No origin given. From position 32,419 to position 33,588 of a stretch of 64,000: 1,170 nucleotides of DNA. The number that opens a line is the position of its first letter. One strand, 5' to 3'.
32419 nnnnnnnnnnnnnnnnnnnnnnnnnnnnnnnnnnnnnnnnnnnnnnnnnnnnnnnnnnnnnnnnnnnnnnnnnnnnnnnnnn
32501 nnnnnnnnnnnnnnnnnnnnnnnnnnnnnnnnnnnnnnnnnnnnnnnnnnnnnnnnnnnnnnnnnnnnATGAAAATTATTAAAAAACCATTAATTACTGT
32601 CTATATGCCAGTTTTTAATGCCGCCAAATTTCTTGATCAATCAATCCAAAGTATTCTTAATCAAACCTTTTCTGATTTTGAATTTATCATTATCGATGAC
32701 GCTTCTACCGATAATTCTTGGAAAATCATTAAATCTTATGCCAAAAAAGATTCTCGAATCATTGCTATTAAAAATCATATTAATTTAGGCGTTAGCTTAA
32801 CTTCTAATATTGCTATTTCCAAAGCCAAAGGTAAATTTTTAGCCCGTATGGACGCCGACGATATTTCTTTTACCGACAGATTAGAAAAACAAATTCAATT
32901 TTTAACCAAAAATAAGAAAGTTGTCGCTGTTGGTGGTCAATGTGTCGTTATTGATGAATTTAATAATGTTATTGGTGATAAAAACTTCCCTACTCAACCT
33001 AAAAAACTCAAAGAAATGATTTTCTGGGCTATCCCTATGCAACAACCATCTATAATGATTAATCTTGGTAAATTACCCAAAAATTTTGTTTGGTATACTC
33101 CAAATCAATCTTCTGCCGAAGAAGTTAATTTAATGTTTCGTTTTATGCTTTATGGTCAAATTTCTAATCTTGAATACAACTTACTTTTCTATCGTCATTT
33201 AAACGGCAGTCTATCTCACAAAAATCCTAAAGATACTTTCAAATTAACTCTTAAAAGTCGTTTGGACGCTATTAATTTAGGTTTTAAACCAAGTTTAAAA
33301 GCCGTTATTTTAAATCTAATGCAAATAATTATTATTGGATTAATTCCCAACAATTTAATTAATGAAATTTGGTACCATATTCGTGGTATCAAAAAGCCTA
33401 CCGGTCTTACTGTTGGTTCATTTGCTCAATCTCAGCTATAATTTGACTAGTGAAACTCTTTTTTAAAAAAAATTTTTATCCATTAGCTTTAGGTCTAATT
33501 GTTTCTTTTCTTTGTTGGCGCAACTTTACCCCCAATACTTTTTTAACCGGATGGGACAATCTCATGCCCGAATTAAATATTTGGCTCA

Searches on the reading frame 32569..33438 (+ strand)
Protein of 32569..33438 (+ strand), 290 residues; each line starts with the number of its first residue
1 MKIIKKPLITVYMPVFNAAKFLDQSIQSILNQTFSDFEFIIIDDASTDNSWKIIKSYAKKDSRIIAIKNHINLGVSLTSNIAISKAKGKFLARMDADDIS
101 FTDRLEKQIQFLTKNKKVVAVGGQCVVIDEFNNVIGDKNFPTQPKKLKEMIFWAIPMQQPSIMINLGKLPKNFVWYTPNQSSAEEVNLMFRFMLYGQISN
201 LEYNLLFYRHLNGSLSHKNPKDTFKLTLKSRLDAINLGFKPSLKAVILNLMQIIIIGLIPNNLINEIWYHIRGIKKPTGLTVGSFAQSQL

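Call 10: find_homologous_proteins(query=window:32569-33438:+, max_evalue=1e-20)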
Query window:32569-33438:+ (290 aa): 2505 proteins with E <= 1e-20 among 3414 candidates; the best 120 are listed.
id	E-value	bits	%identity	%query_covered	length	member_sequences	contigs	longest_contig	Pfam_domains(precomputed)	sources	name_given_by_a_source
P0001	5.3e-179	611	100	96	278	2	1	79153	PF10111.15,PF00535.33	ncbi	-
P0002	5.8e-178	608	97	99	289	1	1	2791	PF10111.15,PF13641.13,PF00535.33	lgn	-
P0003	4.6e-162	556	90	96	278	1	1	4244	PF10111.15,PF00535.33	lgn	-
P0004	2.2e-158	544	83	100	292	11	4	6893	PF10111.15,PF13641.13,PF00535.33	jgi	-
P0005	5.3e-157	539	83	100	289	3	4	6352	PF10111.15,PF13641.13,PF00535.33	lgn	-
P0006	1.6e-155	534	81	99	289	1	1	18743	PF10111.15,PF13641.13,PF00535.33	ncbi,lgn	-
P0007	5.8e-155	532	83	99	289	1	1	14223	PF10111.15,PF13641.13,PF00535.33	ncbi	ncbi:MAG: glycosyltransferase family A protein [Candidatus Shapirobacteria bacterium]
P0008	1.3e-154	531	80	99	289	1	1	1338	PF10111.15,PF13641.13,PF00535.33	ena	-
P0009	3.4e-154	530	81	100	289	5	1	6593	PF10111.15,PF13641.13,PF00535.33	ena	-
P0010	5.6e-154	529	81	99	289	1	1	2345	PF10111.15,PF13641.13,PF00535.33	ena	-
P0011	9.3e-154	528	81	100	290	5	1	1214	PF10111.15,PF13641.13,PF00535.33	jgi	-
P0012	2.2e-153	527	81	99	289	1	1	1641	PF10111.15,PF13641.13,PF00535.33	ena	-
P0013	3.4e-153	527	80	99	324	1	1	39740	PF10111.15,PF13641.13,PF00535.33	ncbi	-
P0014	4.7e-153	526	83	99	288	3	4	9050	PF10111.15,PF00535.33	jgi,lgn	-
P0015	8.4e-153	525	79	100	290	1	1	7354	PF10111.15,PF13641.13,PF00535.33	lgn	-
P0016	8.9e-153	525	82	99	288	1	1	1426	PF10111.15,PF00535.33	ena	-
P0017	1.0e-152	525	80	99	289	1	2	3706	PF10111.15,PF13641.13,PF00535.33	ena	-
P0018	2.3e-152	524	82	98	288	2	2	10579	PF10111.15,PF13641.13,PF00535.33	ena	-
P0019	3.2e-152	523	82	98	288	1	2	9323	PF10111.15,PF13641.13,PF00535.33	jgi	-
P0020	7.3e-152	522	81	98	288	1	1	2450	PF10111.15,PF13641.13,PF00535.33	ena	-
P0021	8.3e-152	522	82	100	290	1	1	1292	PF10111.15,PF00535.33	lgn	-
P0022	9.4e-152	522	81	99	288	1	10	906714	PF10111.15,PF13641.13,PF00535.33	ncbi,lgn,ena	-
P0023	1.6e-151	521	79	100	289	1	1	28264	PF10111.15,PF13641.13,PF00535.33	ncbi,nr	ncbi:MAG: glycosyltransferase family 2 protein [Candidatus Shapirobacteria bacterium]|nr:glycosyltra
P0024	1.7e-151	521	82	99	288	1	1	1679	PF10111.15,PF00535.33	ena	-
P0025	2.0e-151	521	81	99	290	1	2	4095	PF10111.15,PF00535.33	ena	-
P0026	2.8e-151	520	81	98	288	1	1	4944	PF10111.15,PF00535.33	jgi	jgi:glycosyltransferase involved in cell wall biosynthesis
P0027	3.3e-151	520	80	99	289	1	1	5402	PF10111.15,PF13641.13,PF00535.33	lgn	-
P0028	3.7e-151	520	81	99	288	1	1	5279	PF10111.15,PF00535.33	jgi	jgi:glycosyltransferase involved in cell wall biosynthesis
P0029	4.3e-151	520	79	99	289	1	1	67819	PF10111.15,PF13641.13,PF00535.33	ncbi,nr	ncbi:MAG: glycosyltransferase family 2 protein [Candidatus Shapirobacteria bacterium]|nr:glycosyltra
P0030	1.3e-150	518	79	99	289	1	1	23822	PF10111.15,PF13641.13,PF00535.33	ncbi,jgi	ncbi:MAG: glycosyltransferase family 2 protein [Candidatus Shapirobacteria bacterium]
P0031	1.9e-150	518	79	99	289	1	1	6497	PF10111.15,PF13641.13,PF00535.33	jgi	jgi:glycosyltransferase involved in cell wall biosynthesis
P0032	2.2e-150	517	79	99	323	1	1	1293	PF10111.15,PF00535.33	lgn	-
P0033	2.5e-150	517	82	96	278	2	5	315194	PF10111.15,PF13641.13,PF00535.33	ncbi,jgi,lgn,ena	-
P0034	3.5e-150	517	81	98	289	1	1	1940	PF10111.15,PF13641.13,PF00535.33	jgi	jgi:glycosyltransferase involved in cell wall biosynthesis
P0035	4.6e-150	516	79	100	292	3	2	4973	PF10111.15,PF13641.13,PF00535.33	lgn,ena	-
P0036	4.6e-149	513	80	99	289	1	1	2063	PF10111.15,PF00535.33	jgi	-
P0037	4.6e-149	513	80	100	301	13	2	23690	PF10111.15,PF13641.13,PF00535.33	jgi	-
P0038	4.9e-149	513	83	96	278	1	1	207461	PF10111.15,PF13641.13,PF00535.33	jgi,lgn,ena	-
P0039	6.2e-149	513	79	98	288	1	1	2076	PF10111.15,PF13641.13,PF00535.33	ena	-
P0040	6.6e-149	513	81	98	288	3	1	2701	PF10111.15,PF13641.13,PF00535.33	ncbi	-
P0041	1.5e-148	511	82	99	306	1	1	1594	PF10111.15,PF00535.33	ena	-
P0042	2.2e-148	511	78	99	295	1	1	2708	PF10111.15,PF13641.13,PF00535.33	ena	-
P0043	4.1e-148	510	78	97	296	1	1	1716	PF10111.15,PF13641.13,PF00535.33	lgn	-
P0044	9.6e-148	509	80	99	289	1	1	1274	PF10111.15,PF13641.13,PF00535.33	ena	-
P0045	1.0e-147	509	82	96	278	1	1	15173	PF10111.15,PF00535.33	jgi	-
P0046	1.1e-147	509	79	100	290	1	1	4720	PF10111.15,PF13641.13,PF00535.33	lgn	-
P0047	1.2e-147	508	79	98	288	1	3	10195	PF10111.15,PF13641.13,PF00535.33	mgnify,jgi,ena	mgnify:CR=1 FL=1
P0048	1.3e-147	508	80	99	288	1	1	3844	PF10111.15,PF13641.13,PF00535.33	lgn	-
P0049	1.6e-147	508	78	99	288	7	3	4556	PF00535.33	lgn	-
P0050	3.7e-147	507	81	96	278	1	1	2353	PF10111.15,PF00535.33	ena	-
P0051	7.3e-147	506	81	96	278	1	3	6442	PF10111.15,PF00535.33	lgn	-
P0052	3.0e-146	504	77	100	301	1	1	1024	PF13641.13,PF00535.33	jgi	jgi:glycosyltransferase involved in cell wall biosynthesis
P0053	4.6e-146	503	80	96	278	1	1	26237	PF10111.15,PF13641.13,PF00535.33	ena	-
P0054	5.7e-145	500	81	96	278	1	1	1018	PF10111.15,PF00535.33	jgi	-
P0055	5.3e-139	480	76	99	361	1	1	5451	PF10111.15,PF00535.33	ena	-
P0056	1.2e-136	472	73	98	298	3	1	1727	PF10111.15,PF13641.13,PF00535.33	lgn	-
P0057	2.1e-136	472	74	98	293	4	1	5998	PF10111.15,PF13641.13,PF00535.33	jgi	jgi:glycosyltransferase involved in cell wall biosynthesis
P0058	3.9e-134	464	77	94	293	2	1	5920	PF10111.15,PF13641.13,PF00535.33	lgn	-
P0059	1.1e-132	459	71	99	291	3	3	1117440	PF10111.15,PF13641.13,PF00535.33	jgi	jgi:glycosyltransferase involved in cell wall biosynthesis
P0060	1.7e-132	459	75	94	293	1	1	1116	PF10111.15,PF13641.13,PF00535.33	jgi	jgi:glycosyltransferase involved in cell wall biosynthesis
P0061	1.9e-132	459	74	96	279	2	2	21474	PF10111.15,PF00535.33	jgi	-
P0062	1.2e-131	456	73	98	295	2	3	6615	PF10111.15,PF13641.13,PF00535.33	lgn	-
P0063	1.8e-131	455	71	98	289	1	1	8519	PF10111.15,PF13641.13,PF00535.33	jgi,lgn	jgi:glycosyltransferase involved in cell wall biosynthesis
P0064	4.9e-131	454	75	94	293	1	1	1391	PF10111.15,PF00535.33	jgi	-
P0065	5.3e-131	454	73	95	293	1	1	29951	PF10111.15,PF13641.13,PF00535.33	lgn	-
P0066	2.1e-130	452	73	98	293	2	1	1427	PF10111.15,PF13641.13,PF00535.33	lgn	-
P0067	3.5e-130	451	75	95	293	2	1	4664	PF10111.15,PF13641.13,PF00535.33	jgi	-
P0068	5.0e-130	451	74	94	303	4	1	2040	PF10111.15,PF13641.13,PF00535.33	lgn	-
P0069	2.3e-129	449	71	95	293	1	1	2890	PF10111.15,PF00535.33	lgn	-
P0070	9.7e-129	446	74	94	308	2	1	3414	PF10111.15,PF00535.33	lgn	-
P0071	1.2e-127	443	75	92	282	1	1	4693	PF10111.15,PF13641.13,PF00535.33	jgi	jgi:glycosyltransferase involved in cell wall biosynthesis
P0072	1.7e-127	442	71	93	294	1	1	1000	PF10111.15,PF13641.13,PF00535.33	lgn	-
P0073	1.3e-126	439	70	98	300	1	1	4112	PF10111.15,PF13641.13,PF00535.33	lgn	-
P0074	2.1e-126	439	75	90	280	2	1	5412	PF10111.15,PF00535.33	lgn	-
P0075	6.6e-126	437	74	92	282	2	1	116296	PF10111.15,PF13641.13,PF00535.33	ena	-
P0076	1.8e-125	436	72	93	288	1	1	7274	PF10111.15,PF13641.13,PF00535.33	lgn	-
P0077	4.7e-125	434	71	96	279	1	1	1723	PF10111.15,PF00535.33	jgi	jgi:glycosyltransferase involved in cell wall biosynthesis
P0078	8.9e-125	433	67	98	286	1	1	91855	PF10111.15,PF13641.13,PF00535.33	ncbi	-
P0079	9.0e-124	430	69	97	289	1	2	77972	PF10111.15,PF13641.13,PF00535.33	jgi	jgi:glycosyltransferase involved in cell wall biosynthesis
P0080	1.6e-123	429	66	100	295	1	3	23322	PF10111.15,PF13641.13,PF00535.33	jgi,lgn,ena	-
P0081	7.4e-122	424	66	99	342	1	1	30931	PF10111.15,PF13641.13,PF00535.33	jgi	jgi:glycosyltransferase involved in cell wall biosynthesis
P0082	7.5e-122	424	69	94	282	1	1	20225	PF10111.15,PF13641.13,PF00535.33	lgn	-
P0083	8.0e-122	424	68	96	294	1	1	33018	PF10111.15,PF00535.33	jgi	jgi:glycosyltransferase involved in cell wall biosynthesis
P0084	6.2e-121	421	67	97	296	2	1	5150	PF10111.15,PF13641.13,PF00535.33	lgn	-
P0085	6.0e-119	414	67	98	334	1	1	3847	PF10111.15,PF13641.13,PF00535.33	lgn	-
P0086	6.9e-118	411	64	100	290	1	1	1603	PF10111.15,PF13641.13,PF00535.33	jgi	jgi:glycosyltransferase involved in cell wall biosynthesis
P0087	1.4e-117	410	70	92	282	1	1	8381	PF10111.15,PF13641.13,PF00535.33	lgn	-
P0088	5.8e-117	408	65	98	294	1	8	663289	PF10111.15,PF13641.13,PF00535.33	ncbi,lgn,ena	ncbi:MAG: glycosyltransferase family A protein [Patescibacteria group bacterium]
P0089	9.3e-117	407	64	99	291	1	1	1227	PF10111.15,PF13641.13,PF00535.33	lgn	-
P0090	8.0e-116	404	66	100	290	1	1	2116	PF10111.15,PF13641.13,PF00535.33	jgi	jgi:glycosyltransferase involved in cell wall biosynthesis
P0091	3.8e-115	402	65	93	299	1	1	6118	PF10111.15,PF13641.13,PF00535.33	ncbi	ncbi:MAG: glycosyltransferase family 2 protein [Patescibacteria group bacterium]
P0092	1.2e-114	400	63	100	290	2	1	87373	PF10111.15,PF13641.13,PF00535.33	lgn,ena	-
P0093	2.1e-114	399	62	98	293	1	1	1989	PF10111.15,PF13641.13,PF00535.33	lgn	-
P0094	3.5e-114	399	61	99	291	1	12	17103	PF10111.15,PF13641.13,PF00535.33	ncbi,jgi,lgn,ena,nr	ncbi:MAG TPA: glycosyltransferase family A protein [Candidatus Woesebacteria bacterium]|jgi:glycosyl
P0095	4.3e-114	398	64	98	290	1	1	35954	PF10111.15,PF13641.13,PF00535.33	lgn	-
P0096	5.0e-114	398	62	99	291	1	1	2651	PF10111.15,PF00535.33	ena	-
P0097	1.1e-113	397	62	99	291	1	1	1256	PF10111.15,PF13641.13,PF00535.33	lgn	-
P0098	1.2e-113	397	63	99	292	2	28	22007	PF10111.15,PF13641.13,PF00535.33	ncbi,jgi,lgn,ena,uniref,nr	ncbi:glycosyl transferase family 2 [Candidatus Shapirobacteria bacterium CG06_land_8_20_14_3_00_40_1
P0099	1.5e-113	397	64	98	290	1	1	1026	PF10111.15,PF13641.13,PF00535.33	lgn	-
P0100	2.0e-113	396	62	99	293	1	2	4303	PF10111.15,PF13641.13,PF00535.33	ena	-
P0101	2.9e-113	396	66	96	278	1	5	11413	PF10111.15,PF00535.33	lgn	-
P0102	3.1e-113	396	62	99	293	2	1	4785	PF10111.15,PF13641.13,PF00535.33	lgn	-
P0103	5.4e-113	395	60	99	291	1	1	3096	PF10111.15,PF13641.13,PF00535.33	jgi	-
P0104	5.5e-113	395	62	99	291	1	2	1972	PF10111.15,PF13641.13,PF00535.33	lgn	-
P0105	5.9e-113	395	64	99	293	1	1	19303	PF10111.15,PF13641.13,PF00535.33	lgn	-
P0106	1.0e-112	394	63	98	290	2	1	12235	PF10111.15,PF13641.13,PF00535.33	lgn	-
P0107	2.4e-112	393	64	94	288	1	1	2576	PF10111.15,PF13641.13,PF00535.33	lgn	-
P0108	1.4e-111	390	63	99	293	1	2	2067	PF10111.15,PF13641.13,PF00535.33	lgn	-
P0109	3.2e-111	389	66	93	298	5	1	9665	PF10111.15,PF13641.13,PF00535.33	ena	-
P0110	4.6e-111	388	61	96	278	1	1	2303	PF10111.15,PF13641.13,PF00535.33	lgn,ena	-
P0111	1.5e-110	387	62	96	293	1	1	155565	PF10111.15,PF13641.13,PF00535.33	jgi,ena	-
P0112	4.1e-110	385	63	93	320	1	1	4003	PF10111.15,PF13641.13,PF00535.33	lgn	-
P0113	6.8e-110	385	63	96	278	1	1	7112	PF10111.15,PF00535.33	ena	-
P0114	9.8e-110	384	62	94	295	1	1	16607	PF10111.15,PF13641.13,PF00535.33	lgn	-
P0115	9.8e-110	384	63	96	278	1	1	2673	PF10111.15,PF00535.33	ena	-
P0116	1.4e-109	384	62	96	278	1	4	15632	PF10111.15,PF00535.33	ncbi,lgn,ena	-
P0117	1.4e-109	384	63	98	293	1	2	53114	PF10111.15,PF13641.13,PF00535.33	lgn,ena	-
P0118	2.0e-109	383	63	96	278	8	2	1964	PF10111.15,PF00535.33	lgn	-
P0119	3.6e-109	382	62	96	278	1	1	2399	PF10111.15,PF00535.33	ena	-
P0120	6.8e-109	381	62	98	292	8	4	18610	PF10111.15,PF13641.13,PF00535.33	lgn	-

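Call 11: find_related_loci(query=window:32569-33438:+, collection=genome_contigs, flank=3000)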
Query window:32569-33438:+ (290 aa) in genome_contigs; peptide patterns used: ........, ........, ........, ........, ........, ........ (x = any residue, [..] = any of these).
598 stretches matched a pattern (row limit reached: there are more); 486 encode a relative of the query (tblastn E <= 1e-3); the best 80 are kept; 80 distinct loci.
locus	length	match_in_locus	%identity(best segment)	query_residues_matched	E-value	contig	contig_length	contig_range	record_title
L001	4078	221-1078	82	5-290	2e-167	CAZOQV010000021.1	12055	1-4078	MAG TPA_asm: uncultured Gammaproteobacteria bacterium isolate SRP192927_co2_309 genome assembly, contig: NODE_9793_lengt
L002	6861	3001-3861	83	4-290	4e-163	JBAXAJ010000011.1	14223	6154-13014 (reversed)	MAG: Candidatus Shapirobacteria bacterium isolate ELA138 MAG138_11, whole genome shotgun sequence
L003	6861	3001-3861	79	4-290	3e-159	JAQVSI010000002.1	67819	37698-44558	MAG: Candidatus Shapirobacteria bacterium isolate STF1_270 NODE_727_length_67819_cov_4.712861_Sandtown_F1, whole genome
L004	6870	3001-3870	81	2-290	4e-159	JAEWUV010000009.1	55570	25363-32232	MAG: Candidatus Parcubacteria bacterium isolate OH_SDB_33 k127_316173, whole genome shotgun sequence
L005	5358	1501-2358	79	5-290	4e-159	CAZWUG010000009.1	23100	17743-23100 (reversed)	MAG TPA_asm: uncultured Gammaproteobacteria bacterium isolate SRP192927_co2_814 genome assembly, contig: NODE_3257_lengt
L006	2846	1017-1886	79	1-290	4e-165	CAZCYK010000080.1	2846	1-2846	MAG TPA_asm: uncultured Gammaproteobacteria bacterium isolate SRP263991_co6_449 genome assembly, contig: NODE_70215_leng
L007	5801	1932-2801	77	1-290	2e-155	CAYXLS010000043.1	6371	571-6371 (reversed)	MAG TPA_asm: uncultured Gammaproteobacteria bacterium isolate SRP192927_co7_326 genome assembly, contig: NODE_28033_leng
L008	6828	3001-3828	74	5-279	1e-138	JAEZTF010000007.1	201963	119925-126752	MAG: Candidatus Parcubacteria bacterium isolate OH_PDB_36 k127_810633, whole genome shotgun sequence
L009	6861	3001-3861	67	5-290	2e-132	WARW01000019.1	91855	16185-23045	MAG: Patescibacteria group bacterium isolate AMAZON02 genome_19, whole genome shotgun sequence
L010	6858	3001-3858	65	2-286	7e-124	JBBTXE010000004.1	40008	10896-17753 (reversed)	MAG: Patescibacteria group bacterium isolate H52-bin029_1 H52_bin029_1_000000000004, whole genome shotgun sequence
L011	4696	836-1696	63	5-290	6e-121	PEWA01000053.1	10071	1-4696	MAG: Candidatus Shapirobacteria bacterium CG06_land_8_20_14_3_00_40_12 CG06_land_8_20_14_3.00_150_scaffold_3532_c, whole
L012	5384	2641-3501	62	4-290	2e-112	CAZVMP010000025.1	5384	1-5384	MAG TPA_asm: uncultured Gammaproteobacteria bacterium isolate binchicken_co45_820 genome assembly, contig: NODE_30824_le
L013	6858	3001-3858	59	4-290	2e-112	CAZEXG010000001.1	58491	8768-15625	MAG TPA_asm: uncultured Gammaproteobacteria bacterium isolate SRP278252_co2_757 genome assembly, contig: NODE_847_length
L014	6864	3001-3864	57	4-290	8e-110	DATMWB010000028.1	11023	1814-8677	MAG TPA_asm: Candidatus Methanoperedens sp. isolate SMAG_U13083 k141_1367504, whole genome shotgun sequence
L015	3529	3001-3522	64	4-177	2e-72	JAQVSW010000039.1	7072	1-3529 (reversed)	MAG: Candidatus Shapirobacteria bacterium isolate STF1_283 NODE_38447_length_7072_cov_8.026494_Sandtown_F1, whole genome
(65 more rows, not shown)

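Call 42: search_protein_families(library=pfam, max_evalue=0.001, proteins=[window:32569-33438:+])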
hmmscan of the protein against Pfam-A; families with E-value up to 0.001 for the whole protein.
window:32569-33438:+ (290 aa): 4 families
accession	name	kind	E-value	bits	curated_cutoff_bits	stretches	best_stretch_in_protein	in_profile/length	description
PF00535.33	Glycos_transf_2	-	1.1e-33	116.9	23.3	1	10-156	1-150/168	Glycosyl transferase family 2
PF10111.15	Glyco_tranf_2_2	-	1.8e-08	34.6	27.3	1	28-115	18-109/276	Glycosyltransferase like family 2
PF13641.12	Glyco_tranf_2_3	-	5.3e-08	33.6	27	1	9-134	3-131/230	Glycosyltransferase like family 2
PF13704.12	Glyco_tranf_2_4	-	0.00018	22.4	27.5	1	17-110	2-95/98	Glycosyl transferase family 2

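Call 58: find_encoding_contigs(protein=P0001, flank=1500, max_places=2)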
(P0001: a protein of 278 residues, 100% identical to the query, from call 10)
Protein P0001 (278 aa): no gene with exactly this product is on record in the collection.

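Call 59: find_encoding_contigs(protein=P0002, flank=1500, max_places=2)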
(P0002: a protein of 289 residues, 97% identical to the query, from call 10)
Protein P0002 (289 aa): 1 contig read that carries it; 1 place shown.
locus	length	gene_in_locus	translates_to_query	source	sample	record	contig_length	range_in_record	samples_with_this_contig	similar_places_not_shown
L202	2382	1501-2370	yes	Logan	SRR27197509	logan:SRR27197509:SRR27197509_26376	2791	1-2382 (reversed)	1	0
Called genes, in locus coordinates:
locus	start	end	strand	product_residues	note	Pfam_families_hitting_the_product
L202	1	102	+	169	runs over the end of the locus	?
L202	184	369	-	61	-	-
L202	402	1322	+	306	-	-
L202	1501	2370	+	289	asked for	PF00535:Glycos_transf_2, PF10111:Glyco_tranf_2_2, PF13641:Glyco_tranf_2_3 (weak)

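Call 60: find_encoding_contigs(protein=P0003, flank=1500, max_places=2)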
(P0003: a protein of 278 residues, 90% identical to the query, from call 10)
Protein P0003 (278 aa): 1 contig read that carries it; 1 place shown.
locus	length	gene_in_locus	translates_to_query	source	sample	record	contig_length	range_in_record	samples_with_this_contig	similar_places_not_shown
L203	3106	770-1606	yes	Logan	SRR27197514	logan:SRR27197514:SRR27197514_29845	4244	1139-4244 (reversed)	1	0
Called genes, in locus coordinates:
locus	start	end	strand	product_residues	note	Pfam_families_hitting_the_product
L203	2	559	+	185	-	?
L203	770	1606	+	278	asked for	PF00535:Glycos_transf_2, PF10111:Glyco_tranf_2_2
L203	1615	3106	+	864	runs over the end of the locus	-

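Call 69: search_protein_families(library=ncbifam, max_evalue=0.1, proteins=[window:32569-33438:+])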
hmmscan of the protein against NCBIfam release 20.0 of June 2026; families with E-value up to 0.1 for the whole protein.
window:32569-33438:+ (290 aa): 25 families
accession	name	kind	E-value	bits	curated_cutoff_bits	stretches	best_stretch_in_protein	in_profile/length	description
NF053739.1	GlytfEpsEBac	equivalog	1.1e-36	126.2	450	1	7-265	1-256/265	glycosyltransferase EpsE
NF047683.1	TeichurnBiosyTuaG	equivalog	1.1e-31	110.4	400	1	5-124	4-123/252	teichuronic acid biosynthesis protein TuaG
NF007482.0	PRK10073.1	equivalog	2e-22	79.6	423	1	6-121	5-119/334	glycosyltransferase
TIGR03937.1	PgaC_IcaA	equivalog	6.2e-18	64.9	422.3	1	5-125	43-163/407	poly-beta-1,6-N-acetyl-D-glucosamine synthase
NF007453.0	PRK10018.1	equivalog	7.2e-18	65.2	382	1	5-118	4-114/280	colanic acid biosynthesis glycosyltransferase WcaA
TIGR04017.1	WcaA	equivalog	8.3e-18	65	495.75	1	4-117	2-112/279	colanic acid biosynthesis glycosyltransferase WcaA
NF050050.1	ProtGlycPglI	equivalog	8.5e-16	58.2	500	1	7-127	2-121/306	GalNAc(5)-diNAcBac-PP-undecaprenol beta-1,3-glucosyltransferase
NF038302.1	EPS_HpsE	equivalog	1.1e-12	47.6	300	1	9-125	3-124/307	hormogonium polysaccharide biosynthesis glycosyltransferase HpsE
TIGR03111.1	glyc2_xrt_Gpos1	hypoth_equivalog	1.1e-12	47.5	363.95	1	4-126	46-170/439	TIGR03111 family XrtG-associated glycosyltransferase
NF041394.1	GtaseAglG_Halo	equivalog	4.5e-11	42.6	440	1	22-126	18-120/304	glucosyl-dolichyl phosphate glucuronosyltransferase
NF041875.1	EPS_EpsD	equivalog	1.8e-10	40.8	370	1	10-122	2-114/325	exopolysaccharide biosynthesis glycosyltransferase EpsD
NF038299.1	EPS_HpsN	equivalog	2.1e-08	33.5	425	1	7-129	1-123/317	hormogonium polysaccharide biosynthesis glycosyltransferase HpsN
TIGR03965.1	mycofact_glyco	equivalog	5.4e-08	32.1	280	1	7-133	74-199/467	mycofactocin biosynthesis glycosyltransferase MftF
NF047588.1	GlcsyltransPgfSStrep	equivalog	5.7e-07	29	500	1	9-98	3-96/308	glycosyltransferase PgfS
NF007986.1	PRK10714.1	equivalog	9.9e-07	28.1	529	1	9-109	8-112/316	undecaprenyl-phosphate 4-deoxy-4-formamido-L-arabinose transferase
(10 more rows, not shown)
